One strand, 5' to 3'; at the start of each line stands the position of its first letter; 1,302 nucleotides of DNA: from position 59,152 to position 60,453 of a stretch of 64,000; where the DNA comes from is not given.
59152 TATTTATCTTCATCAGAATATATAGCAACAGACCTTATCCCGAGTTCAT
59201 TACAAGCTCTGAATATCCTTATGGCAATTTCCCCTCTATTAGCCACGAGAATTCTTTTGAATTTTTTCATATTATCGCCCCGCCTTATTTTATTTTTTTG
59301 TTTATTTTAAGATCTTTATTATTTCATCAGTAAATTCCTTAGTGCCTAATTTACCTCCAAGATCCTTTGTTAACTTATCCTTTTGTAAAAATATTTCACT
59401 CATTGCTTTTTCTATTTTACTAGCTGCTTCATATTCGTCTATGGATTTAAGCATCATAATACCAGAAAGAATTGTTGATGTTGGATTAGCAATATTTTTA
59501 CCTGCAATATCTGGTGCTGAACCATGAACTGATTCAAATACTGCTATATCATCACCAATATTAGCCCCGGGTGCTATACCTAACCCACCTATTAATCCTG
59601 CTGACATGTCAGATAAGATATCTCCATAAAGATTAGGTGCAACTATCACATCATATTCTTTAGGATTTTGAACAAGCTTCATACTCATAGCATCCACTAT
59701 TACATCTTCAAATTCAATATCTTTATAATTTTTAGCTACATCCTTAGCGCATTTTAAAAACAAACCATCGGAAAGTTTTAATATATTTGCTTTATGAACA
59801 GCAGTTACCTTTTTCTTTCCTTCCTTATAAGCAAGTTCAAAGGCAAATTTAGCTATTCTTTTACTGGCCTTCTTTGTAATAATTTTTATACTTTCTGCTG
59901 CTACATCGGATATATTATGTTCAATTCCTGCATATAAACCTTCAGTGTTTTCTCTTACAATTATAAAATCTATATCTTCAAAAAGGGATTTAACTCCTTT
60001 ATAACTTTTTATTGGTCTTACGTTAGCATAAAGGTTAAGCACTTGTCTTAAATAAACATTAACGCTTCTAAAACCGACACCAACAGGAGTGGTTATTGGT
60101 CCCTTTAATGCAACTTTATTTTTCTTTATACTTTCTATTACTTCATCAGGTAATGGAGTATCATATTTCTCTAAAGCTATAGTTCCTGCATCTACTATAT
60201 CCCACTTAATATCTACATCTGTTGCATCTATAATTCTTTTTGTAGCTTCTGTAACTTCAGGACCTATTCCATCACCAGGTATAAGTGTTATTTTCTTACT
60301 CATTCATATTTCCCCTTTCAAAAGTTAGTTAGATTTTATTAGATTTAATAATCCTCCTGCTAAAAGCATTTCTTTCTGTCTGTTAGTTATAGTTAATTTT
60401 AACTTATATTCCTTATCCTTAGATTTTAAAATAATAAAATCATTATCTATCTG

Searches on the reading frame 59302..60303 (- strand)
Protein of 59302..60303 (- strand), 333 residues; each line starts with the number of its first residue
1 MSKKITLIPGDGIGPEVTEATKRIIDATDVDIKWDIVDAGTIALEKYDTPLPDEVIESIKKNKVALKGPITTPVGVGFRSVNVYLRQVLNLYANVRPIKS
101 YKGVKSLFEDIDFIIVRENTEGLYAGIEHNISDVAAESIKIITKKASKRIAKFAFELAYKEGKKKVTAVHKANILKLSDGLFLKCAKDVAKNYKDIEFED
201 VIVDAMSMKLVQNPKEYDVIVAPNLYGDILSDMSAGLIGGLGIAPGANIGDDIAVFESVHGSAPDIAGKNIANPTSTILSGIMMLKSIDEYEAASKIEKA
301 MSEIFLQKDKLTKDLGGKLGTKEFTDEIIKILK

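Call 69: search_protein_families(library=pfam, proteins=[window:59302-60303:-], max_evalue=0.00001)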
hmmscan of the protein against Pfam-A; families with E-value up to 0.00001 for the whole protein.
window:59302-60303:- (333 aa): 1 family
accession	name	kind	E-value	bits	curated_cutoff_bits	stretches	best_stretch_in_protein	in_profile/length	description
PF00180.25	Iso_dh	-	1.5e-110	370.2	27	1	4-328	1-348/348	Isocitrate/isopropylmalate dehydrogenase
